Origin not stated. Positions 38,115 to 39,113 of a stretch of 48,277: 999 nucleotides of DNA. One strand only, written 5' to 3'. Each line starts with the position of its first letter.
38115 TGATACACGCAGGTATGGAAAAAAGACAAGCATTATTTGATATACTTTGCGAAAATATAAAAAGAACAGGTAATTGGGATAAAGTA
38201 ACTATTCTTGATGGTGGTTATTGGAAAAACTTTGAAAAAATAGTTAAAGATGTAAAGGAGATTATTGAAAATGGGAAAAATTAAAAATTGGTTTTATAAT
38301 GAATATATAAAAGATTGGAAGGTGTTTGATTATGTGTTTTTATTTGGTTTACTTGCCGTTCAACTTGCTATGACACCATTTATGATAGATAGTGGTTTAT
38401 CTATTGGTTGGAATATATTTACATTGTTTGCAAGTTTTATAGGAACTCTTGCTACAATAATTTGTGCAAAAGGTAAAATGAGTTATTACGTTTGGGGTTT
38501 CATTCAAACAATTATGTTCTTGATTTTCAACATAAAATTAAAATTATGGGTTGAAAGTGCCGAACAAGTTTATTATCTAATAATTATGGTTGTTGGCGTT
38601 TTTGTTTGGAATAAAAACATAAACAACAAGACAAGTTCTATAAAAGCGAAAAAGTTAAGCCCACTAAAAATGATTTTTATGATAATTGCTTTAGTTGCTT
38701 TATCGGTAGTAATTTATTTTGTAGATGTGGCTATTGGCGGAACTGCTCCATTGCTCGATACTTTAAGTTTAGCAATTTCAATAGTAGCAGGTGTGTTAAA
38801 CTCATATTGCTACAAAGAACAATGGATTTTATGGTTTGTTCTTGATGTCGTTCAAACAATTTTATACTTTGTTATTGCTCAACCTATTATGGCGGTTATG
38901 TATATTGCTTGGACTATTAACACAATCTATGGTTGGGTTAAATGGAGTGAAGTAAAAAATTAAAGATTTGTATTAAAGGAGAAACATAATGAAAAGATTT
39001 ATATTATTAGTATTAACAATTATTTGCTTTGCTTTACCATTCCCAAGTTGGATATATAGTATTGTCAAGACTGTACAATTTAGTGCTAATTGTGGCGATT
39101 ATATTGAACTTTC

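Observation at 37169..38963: Phage-borne nicotinamide-riboside salvage pair: NadR plus PnuC (import, then NMN, then NAD+)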

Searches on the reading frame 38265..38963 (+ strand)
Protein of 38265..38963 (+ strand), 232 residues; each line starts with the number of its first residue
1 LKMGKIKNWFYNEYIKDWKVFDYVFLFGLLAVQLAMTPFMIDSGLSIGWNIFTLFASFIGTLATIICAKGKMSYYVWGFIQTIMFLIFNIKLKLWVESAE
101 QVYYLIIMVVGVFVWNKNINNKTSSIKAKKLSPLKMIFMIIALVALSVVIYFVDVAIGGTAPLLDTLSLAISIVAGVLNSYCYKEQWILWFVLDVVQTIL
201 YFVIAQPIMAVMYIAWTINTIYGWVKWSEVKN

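Call 3: search_protein_families(library=pfam, proteins=[window:38265-38963:+], max_evalue=0.01)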
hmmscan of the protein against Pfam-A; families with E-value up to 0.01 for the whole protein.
window:38265-38963:+ (232 aa): 1 family
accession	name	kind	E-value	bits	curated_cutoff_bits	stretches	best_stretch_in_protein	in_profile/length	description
PF04973.17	NMN_transporter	-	7.9e-33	114.3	27.3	1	51-228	2-174/175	Nicotinamide mononucleotide transporter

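Call 4: search_protein_families(library=ncbifam, proteins=[window:38265-38963:+], max_evalue=0.01)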
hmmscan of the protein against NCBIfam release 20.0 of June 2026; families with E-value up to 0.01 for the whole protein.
window:38265-38963:+ (232 aa): 2 families
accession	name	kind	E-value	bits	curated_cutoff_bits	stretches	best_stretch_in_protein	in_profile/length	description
TIGR01528.1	NMN_trans_PnuC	equivalog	3.9e-27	95.4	42.45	1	50-231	2-185/187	nicotinamide riboside transporter PnuC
NF011926.0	PRK15397.1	subfamily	6.3e-10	39.3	335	2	57-155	26-129/239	nicotinamide riboside transporter PnuC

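Call 9: search_protein_families(library=phrogs, proteins=[window:38265-38963:+], max_evalue=0.00001)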
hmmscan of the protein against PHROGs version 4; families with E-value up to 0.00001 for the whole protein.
window:38265-38963:+ (232 aa): 1 family
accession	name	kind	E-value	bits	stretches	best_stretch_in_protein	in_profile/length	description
phrog_1880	-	moron, auxiliary metabolic gene and host takeover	9.5e-39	134.3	1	11-231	10-230/235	PnuC-like nicotinamide mononucleotide transport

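Call 11: search_dna_similar(query=window:38265-38960:+, collection=phages, mode=protein, max_rows=40)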
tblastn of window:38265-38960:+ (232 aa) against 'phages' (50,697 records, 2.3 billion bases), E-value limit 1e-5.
Records with a match: 397; places in all: 397; records where one place covers at least 80% of the query: 344.
Best place of each record, by identity: <60% 397.
By first word of the organism name: Salmonella 166; Klebsiella 40; Vibrio 40; Escherichia 34; Bacillus 22; Lactobacillus 18; Prevotella 15; Erwinia 14; Cronobacter 9; Bacteriophage 7; and 16 more.
By host as written in the record: Salmonella enterica subsp. enterica serovar Enteritidis PT1 37; - 34; Vibrio harveyi BAA-1116 32; Prevotella sp. 15; Klebsiella pneumoniae 15; Salmonella enterica subsp. enterica 13; Salmonella enterica subsp. enterica serovar Enteritidis 12; Salmonella sp. 12; and 102 more.
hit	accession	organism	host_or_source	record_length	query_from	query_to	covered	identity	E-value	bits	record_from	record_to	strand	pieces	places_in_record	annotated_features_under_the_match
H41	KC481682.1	Bacillus phage vB_BanS-Tsamsa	Bacillus anthracis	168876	15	229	93%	31.0%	3e-10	65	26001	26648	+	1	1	hypothetical protein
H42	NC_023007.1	Bacillus phage vB_BanS-Tsamsa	Bacillus anthracis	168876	15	229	93%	31.0%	3e-10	65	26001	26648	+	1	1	PnuC-like nicotinamide mononucleotide transport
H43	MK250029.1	Prevotella phage Lak-C1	Prevotella sp.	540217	5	228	97%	29.6%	1e-21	99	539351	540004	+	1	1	record has no annotation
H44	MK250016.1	Prevotella phage Lak-A1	Prevotella sp.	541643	5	228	97%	29.6%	1e-21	99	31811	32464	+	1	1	record has no annotation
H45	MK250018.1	Prevotella phage Lak-A1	Prevotella sp.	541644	5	228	97%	29.6%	1e-21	99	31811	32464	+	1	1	record has no annotation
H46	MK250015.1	Prevotella phage Lak-A1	Prevotella sp.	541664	5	228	97%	29.6%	1e-21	99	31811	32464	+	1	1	record has no annotation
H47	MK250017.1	Prevotella phage Lak-A1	Prevotella sp.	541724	5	228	97%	29.6%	1e-21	99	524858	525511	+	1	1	record has no annotation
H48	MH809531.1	Lactobacillus phage Bromius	Lactobacillus plantarum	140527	6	232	98%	29.2%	5e-16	82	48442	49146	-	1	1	nicotinamide riboside transporter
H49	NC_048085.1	Lactobacillus phage Bromius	Lactobacillus plantarum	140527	6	232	98%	29.2%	5e-16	82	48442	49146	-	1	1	PnuC-like nicotinamide mononucleotide transport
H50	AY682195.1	Lactobacillus phage LP65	-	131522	6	232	98%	29.2%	2e-15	81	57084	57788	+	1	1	orf83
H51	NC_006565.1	Lactobacillus phage LP65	Lactobacillus plantarum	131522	6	232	98%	29.2%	2e-15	81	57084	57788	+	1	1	PnuC-like nicotinamide mononucleotide transport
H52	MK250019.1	Prevotella phage Lak-A2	Prevotella sp.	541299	5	228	97%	29.2%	2e-21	98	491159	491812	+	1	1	record has no annotation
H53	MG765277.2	Lactobacillus phage Bacchae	Lactobacillus plantarum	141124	6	232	98%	28.8%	1e-15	81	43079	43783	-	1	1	nicotinamide riboside transporter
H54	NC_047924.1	Lactobacillus phage Bacchae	Lactobacillus plantarum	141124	6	232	98%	28.8%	1e-15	81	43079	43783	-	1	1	PnuC-like nicotinamide mononucleotide transport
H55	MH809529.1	Lactobacillus phage Iacchus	Lactobacillus plantarum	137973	6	232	98%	28.8%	2e-15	81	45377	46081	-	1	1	nicotinamide riboside transporter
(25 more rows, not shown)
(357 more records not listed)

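Call 23: search_solved_structures(query=window:38265-38960:+, max_evalue=0.001, show_alignments=2)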
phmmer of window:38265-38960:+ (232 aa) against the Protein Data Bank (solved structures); distinct sequences matched with E-value up to 0.001: 1.
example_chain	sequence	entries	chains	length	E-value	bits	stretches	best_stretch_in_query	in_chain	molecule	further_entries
4qtn_A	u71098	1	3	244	1.5e-17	67.5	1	8-230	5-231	Nicotinamide riboside transporter PnuC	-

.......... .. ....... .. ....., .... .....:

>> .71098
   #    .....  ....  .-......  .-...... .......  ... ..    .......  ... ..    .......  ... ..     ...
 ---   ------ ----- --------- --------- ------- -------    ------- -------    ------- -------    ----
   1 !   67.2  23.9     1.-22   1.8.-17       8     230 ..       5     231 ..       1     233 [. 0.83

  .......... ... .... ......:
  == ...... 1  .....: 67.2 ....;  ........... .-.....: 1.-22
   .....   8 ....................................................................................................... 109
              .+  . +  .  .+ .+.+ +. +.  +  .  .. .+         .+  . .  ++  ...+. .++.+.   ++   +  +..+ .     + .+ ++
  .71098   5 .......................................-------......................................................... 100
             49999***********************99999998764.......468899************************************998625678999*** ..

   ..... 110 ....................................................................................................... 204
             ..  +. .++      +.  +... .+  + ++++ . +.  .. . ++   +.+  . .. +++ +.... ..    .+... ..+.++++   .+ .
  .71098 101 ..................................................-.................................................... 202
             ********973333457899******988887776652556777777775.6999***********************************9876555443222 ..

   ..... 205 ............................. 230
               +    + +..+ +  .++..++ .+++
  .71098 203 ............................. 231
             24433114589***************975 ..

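Call 36: find_homologous_proteins(query=window:38271-38960:+, max_evalue=1e-10)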
Query window:38271-38960:+ (230 aa): 285 proteins with E <= 1e-10 among 788 candidates; the best 120 are listed.
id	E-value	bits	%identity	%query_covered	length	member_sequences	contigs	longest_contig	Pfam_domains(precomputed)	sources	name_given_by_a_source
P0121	4.0e-142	490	100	100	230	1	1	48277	PF04973.18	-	-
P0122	1.7e-135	468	94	100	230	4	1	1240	PF04973.18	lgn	-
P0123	4.2e-127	441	89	99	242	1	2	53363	PF04973.18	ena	-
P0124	4.3e-117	408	80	100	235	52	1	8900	PF04973.18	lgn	-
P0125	1.1e-116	407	80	100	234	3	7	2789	PF04973.18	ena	-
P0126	1.3e-116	406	79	99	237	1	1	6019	PF04973.18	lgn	-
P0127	7.7e-115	401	77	99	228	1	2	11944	PF04973.18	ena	-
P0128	3.0e-114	399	77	100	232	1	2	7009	PF04973.18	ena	-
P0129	7.2e-114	397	77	99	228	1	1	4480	PF04973.18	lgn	-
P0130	8.9e-114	397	77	100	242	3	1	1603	PF04973.18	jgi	jgi:nicotinamide mononucleotide transporter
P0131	3.0e-113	395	79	99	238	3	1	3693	PF04973.18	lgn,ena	-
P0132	4.8e-113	395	77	100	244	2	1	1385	PF04973.18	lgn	-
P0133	7.6e-112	391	77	100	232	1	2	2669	PF04973.18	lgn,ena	-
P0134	9.1e-112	391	75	99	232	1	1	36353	PF04973.18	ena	-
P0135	1.3e-111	390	75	99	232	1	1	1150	PF04973.18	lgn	-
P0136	1.5e-111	390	76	99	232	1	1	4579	PF04973.18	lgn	-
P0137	1.6e-111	390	75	99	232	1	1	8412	PF04973.18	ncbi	-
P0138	1.9e-111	390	76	99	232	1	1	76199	PF04973.18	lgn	-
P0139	3.0e-111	389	75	99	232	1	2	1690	PF04973.18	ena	-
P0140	3.2e-111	389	73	100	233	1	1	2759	PF04973.18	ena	-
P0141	3.2e-111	389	77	100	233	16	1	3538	PF04973.18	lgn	-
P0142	4.7e-111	388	75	99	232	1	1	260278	PF04973.18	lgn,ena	-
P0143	6.5e-111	388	75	99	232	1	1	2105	PF04973.18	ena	-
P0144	9.8e-111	387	75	99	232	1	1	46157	PF04973.18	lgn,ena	-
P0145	1.0e-110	387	75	99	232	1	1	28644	PF04973.18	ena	-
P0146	1.2e-110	387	77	100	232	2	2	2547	PF04973.18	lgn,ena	-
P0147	1.2e-110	387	75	99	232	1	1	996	PF04973.18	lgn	-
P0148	1.6e-110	386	74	99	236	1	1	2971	PF04973.18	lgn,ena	-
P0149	1.7e-110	386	74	99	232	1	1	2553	PF04973.18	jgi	jgi:nicotinamide mononucleotide transporter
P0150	2.2e-110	386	74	99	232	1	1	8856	PF04973.18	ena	-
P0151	2.4e-110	386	75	98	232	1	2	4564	PF04973.18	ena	-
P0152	4.8e-110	385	75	100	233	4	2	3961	PF04973.18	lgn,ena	-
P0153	5.3e-110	385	74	98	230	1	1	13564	PF04973.18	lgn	-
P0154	5.4e-110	385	75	98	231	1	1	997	PF04973.18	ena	-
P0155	5.5e-110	385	75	100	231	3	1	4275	PF04973.18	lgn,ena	-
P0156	4.9e-109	382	74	100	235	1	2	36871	PF04973.18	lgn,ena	-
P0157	6.1e-109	381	73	100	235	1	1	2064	PF04973.18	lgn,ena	-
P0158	2.6e-108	379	74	99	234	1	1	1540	PF04973.18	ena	-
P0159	4.2e-108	379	74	99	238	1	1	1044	PF04973.18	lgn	-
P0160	1.2e-107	377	75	97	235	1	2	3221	PF04973.18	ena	-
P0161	3.3e-107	376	70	99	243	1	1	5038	PF04973.18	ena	-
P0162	3.3e-107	376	75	97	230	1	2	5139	PF04973.18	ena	-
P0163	3.6e-107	376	76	97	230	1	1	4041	PF04973.18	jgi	jgi:nicotinamide mononucleotide transporter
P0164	4.7e-107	375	74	97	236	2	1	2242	PF04973.18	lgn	-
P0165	6.3e-107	375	75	99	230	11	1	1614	PF04973.18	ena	-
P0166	8.1e-107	374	74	98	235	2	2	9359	PF04973.18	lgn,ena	-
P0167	8.3e-107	374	72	99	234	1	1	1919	PF04973.18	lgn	-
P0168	1.3e-106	374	75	99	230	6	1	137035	PF04973.18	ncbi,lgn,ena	-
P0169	2.2e-106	373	75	96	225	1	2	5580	PF04973.18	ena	-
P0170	2.2e-106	373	76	99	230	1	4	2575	PF04973.18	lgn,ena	-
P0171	2.7e-106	373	76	97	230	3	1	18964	PF04973.18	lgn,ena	-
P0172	4.6e-106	372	70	100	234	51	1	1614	PF04973.18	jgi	jgi:nicotinamide mononucleotide transporter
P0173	5.1e-106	372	74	97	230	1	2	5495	PF04973.18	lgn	-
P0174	6.7e-106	371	76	99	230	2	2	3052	PF04973.18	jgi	-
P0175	8.3e-106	371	75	97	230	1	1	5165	PF04973.18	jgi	jgi:nicotinamide mononucleotide transporter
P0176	1.1e-105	371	73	97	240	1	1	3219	PF04973.18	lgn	-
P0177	3.9e-105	369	73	97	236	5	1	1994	PF04973.18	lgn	-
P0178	4.7e-105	369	71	99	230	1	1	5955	PF04973.18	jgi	jgi:nicotinamide mononucleotide transporter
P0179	5.1e-105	368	70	99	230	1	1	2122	PF04973.18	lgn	-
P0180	5.7e-105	368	70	99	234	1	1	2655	PF04973.18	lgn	-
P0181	6.2e-105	368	73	97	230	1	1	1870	PF04973.18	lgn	-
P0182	9.7e-105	368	73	98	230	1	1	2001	PF04973.18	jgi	jgi:nicotinamide mononucleotide transporter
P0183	1.2e-104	367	73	97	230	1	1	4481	PF04973.18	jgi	jgi:nicotinamide mononucleotide transporter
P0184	2.8e-104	366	73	98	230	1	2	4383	PF04973.18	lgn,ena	-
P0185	3.1e-104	366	74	98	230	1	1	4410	PF04973.18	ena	-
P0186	3.2e-104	366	74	97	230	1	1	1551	PF04973.18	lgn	-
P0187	3.3e-104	366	72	98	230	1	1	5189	PF04973.18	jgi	jgi:nicotinamide mononucleotide transporter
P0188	3.3e-104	366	71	99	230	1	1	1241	PF04973.18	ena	-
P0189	3.4e-104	366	72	99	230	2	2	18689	PF04973.18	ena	-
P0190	3.7e-104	366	74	98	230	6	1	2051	PF04973.18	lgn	-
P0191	3.9e-104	366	72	98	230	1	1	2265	PF04973.18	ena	-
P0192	5.5e-104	365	73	98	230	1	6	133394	PF04973.18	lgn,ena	-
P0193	5.6e-104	365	72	97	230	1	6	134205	PF04973.18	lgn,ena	-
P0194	8.0e-104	365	73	98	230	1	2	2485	PF04973.18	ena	-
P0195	9.0e-104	364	73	97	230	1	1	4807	PF04973.18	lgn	-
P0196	9.7e-104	364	72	97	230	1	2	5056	PF04973.18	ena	-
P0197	1.0e-103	364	71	99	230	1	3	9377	PF04973.18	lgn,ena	-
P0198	1.2e-103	364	70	99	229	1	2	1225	PF04973.18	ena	-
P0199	1.3e-103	364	71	99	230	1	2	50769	PF04973.18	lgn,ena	-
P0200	1.4e-103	364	72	98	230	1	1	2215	PF04973.18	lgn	-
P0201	1.4e-103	364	72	98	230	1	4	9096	PF04973.18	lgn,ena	-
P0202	1.5e-103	364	71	97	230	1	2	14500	PF04973.18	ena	-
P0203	1.8e-103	363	72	98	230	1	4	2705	PF04973.18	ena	-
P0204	1.9e-103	363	72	98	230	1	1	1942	PF04973.18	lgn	-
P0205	2.0e-103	363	70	99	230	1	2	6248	PF04973.18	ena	-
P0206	2.6e-103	363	71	97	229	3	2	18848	PF04973.18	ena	-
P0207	2.6e-103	363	72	97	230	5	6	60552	PF04973.18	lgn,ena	-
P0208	2.7e-103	363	72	98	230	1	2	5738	PF04973.18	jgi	jgi:nicotinamide mononucleotide transporter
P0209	2.8e-103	363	71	99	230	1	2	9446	PF04973.18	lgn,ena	-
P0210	2.8e-103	363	73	97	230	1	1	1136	PF04973.18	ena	-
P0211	2.8e-103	363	71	99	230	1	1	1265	PF04973.18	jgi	jgi:nicotinamide mononucleotide transporter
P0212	4.0e-103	362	71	99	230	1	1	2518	PF04973.18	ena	-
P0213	5.9e-103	362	72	97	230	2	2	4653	PF04973.18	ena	-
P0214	6.8e-103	362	70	99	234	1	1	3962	PF04973.18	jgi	jgi:nicotinamide mononucleotide transporter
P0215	9.8e-103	361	72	99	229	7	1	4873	PF04973.18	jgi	jgi:nicotinamide mononucleotide transporter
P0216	1.0e-102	361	72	98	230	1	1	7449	PF04973.18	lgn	-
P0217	1.1e-102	361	72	97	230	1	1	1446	PF04973.18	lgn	-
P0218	1.2e-102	361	70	99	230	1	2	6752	PF04973.18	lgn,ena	-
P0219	1.2e-102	361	72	98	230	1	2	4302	PF04973.18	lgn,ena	-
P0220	1.3e-102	361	72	99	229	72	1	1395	PF04973.18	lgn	-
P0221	1.3e-102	361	70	99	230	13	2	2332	PF04973.18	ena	-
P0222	1.4e-102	361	71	97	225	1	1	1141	PF04973.18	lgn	-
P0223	1.6e-102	360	69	99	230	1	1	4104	PF04973.18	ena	-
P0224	1.6e-102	360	71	98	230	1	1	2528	PF04973.18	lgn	-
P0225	1.8e-102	360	69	100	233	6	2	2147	PF04973.18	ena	-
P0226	1.8e-102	360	69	99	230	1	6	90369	PF04973.18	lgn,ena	-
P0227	2.1e-102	360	69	99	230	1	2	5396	PF04973.18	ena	-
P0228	3.4e-102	359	69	99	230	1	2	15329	PF04973.18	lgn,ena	-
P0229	3.6e-102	359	70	99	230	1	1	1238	PF04973.18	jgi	jgi:nicotinamide mononucleotide transporter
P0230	4.0e-102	359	72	98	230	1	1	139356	PF04973.18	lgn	-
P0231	5.8e-102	358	70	98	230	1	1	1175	PF04973.18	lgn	-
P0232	6.0e-102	358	72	97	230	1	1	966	PF04973.18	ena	-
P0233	6.2e-102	358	70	99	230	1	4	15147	PF04973.18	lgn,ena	-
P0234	6.8e-102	358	70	99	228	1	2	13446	PF04973.18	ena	-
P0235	6.9e-102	358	69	100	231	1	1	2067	PF04973.18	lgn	-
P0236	7.3e-102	358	70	98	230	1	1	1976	PF04973.18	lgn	-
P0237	1.1e-101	358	70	99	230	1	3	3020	PF04973.18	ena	-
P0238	1.1e-101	358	68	100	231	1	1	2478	PF04973.18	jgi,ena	-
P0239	1.3e-101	357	70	99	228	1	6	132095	PF04973.18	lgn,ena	-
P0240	1.5e-101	357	70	99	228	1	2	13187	PF04973.18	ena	-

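Call 37: find_encoding_contigs(protein=P0142, flank=7000, max_places=2)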
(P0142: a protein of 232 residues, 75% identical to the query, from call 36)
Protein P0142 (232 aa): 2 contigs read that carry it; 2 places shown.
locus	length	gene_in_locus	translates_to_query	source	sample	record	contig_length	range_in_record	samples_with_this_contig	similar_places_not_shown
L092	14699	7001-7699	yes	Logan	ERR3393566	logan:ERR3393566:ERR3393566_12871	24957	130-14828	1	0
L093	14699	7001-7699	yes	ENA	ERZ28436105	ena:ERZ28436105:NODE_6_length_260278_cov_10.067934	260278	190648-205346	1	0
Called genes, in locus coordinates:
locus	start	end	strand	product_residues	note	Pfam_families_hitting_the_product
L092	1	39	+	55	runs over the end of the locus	?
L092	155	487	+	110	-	-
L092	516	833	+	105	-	-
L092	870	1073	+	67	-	-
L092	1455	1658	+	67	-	-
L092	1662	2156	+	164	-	PF08719:NADAR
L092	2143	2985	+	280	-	PF00156:Pribosyltran (weak)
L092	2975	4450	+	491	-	PF18127:NAMPT_N, PF04095:NAPRTase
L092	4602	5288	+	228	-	PF01541:GIY-YIG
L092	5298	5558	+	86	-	-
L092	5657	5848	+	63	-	-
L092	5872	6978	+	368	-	PF01467:CTP_transf_like, PF13521:AAA_28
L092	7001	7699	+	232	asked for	PF04973:NMN_transporter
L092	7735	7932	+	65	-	-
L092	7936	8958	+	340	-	PF10127:RlaP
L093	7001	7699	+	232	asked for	PF04973:NMN_transporter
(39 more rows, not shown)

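Call 38: find_encoding_contigs(protein=P0168, flank=7000, max_places=2)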
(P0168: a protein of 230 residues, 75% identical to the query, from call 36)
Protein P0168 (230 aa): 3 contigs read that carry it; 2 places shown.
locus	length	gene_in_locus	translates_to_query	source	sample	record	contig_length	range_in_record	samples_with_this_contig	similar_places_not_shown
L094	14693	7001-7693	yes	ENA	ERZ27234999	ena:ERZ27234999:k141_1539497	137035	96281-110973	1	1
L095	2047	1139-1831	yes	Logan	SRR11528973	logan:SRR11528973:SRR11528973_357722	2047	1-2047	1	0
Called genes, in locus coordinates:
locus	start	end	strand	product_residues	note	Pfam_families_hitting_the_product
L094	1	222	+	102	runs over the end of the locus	-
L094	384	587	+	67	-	-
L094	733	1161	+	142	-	-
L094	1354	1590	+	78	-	-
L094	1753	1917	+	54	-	-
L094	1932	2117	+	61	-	-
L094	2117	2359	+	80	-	-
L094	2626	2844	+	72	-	-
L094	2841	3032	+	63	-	-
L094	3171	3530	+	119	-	PF02452:PemK_toxin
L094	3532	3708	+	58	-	-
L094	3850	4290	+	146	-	-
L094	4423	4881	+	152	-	-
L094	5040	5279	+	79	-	-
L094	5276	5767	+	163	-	-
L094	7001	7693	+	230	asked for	PF04973:NMN_transporter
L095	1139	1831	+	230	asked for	PF04973:NMN_transporter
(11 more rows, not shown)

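Call 75: predict_structure(alignment_id=A2)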
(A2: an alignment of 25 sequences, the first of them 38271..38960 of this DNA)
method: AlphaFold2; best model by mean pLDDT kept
length: 230 residues; sequences in the alignment: 25
mean_pLDDT: 84.8   pTM: 0.80
mean pLDDT of the five models: 84.8, 84.7, 84.2, 83.8, 82.2
residues with pLDDT >= 90: 70; 70-90: 149; 50-70: 10; < 50: 1
segments of 3 or more residues with pLDDT < 50: none
pLDDT, mean of each block of 10 residues (from residue 1): 78 84 91 82 82 89 88 91 88 78 89 82 81 90 87 73 81 90 93 87 77 90 79
secondary structure, 60 per line:
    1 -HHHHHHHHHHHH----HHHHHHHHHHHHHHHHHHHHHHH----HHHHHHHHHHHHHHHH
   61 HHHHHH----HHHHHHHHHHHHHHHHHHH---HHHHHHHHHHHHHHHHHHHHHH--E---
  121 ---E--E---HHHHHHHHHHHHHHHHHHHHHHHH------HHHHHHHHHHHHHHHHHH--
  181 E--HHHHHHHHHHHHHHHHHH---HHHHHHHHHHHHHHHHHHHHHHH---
elements in order: H2-13 H18-40 H45-66 H71-89 H93-114 H131-154 H161-178 H184-201 H205-227

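Call 77: fold_search(model_id=the predicted structure, library=pdb)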
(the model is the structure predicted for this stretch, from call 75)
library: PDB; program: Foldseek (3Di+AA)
matches with E <= 10: 100; with E <= 0.001: 2
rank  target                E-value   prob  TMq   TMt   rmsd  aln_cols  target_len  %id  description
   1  4qtn_C                1.1e-11  1.00  0.81  0.79   3.3       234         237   26  Crystal structure of the Vitamin B3 transporter PnuC (released 2014-10-08)
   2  4qtn_A                1.5e-11  1.00  0.81  0.79   3.3       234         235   26  Crystal structure of the Vitamin B3 transporter PnuC (released 2014-10-08)
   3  8j7x_A                8.0e-01  0.10  0.16  0.14  21.4       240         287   13  Cryo-EM structure of hZnT7DeltaHis-loop-Fab complex in zinc-unbound state, determined in outward-facing conformation (released 2023-09-20)
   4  7uw9_g                8.3e-01  0.12  0.17  0.21  16.9       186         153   12  Citrus V-ATPase State 1, H in contact with subunit a (released 2022-07-06)
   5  7sk9_A                1.5e+00  0.16  0.28  0.25  15.1       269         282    9  Cryo-EM structure of human ACKR3 in complex with a small molecule partial agonist CCX662, and an intracellular Fab (released 2022-07-27)
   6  8j7w_A                1.7e+00  0.10  0.20  0.17  19.9       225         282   16  Cryo-EM structure of hZnT7-Fab complex in zinc state 2, determined in heterogeneous conformations- one subunit in an i (released 2023-09-20)
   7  8jtt                  1.8e+00  0.11  0.25  0.15  14.6       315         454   14  hOCT1 in complex with metformin in outward occluded conformation (released 2024-03-27)
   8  8ce1_C                2.3e+00  0.08  0.19  0.18  18.0       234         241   10  Cytochrome c maturation complex CcmABCD (released 2023-09-06)
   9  8f6e_A                2.3e+00  0.08  0.18  0.15  20.4       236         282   10  Cryo-EM structure of a Zinc-loaded wild-type YiiP-Fab complex (released 2023-02-08)
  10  7v1k                  2.4e+00  0.12  0.21  0.21  16.8       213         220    9  Apo structure of sNASP core (released 2022-04-20)
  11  4o7g_A                2.9e+00  0.16  0.34  0.36  10.1       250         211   11  Crystal Structure of Ascorbate-bound Cytochrome b561, crystal soaked in 1 M L-ascorbate for 40 minutes (released 2014-02-05)
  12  8qcb_B                3.1e+00  0.07  0.21  0.10  16.6       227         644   10  CryoEM structure of a S. Cerevisiae Ski2387 complex in the open state (released 2023-11-08)
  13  8iep_D                3.2e+00  0.09  0.23  0.20  19.8       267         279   12  Cryo-EM structure of GPR156C/D of G-protein free GPR156 (local refine) (released 2024-02-14)
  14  8dgf_A                3.4e+00  0.04  0.18  0.04  22.7       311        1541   10  Avs4 bound to phage PhiV-1 portal (released 2022-08-03)
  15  8wz2_R                3.5e+00  0.07  0.25  0.20  17.2       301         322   11  Structure of 26RFa-pyroglutamylated RFamide peptide receptor complex (released 2024-06-19)
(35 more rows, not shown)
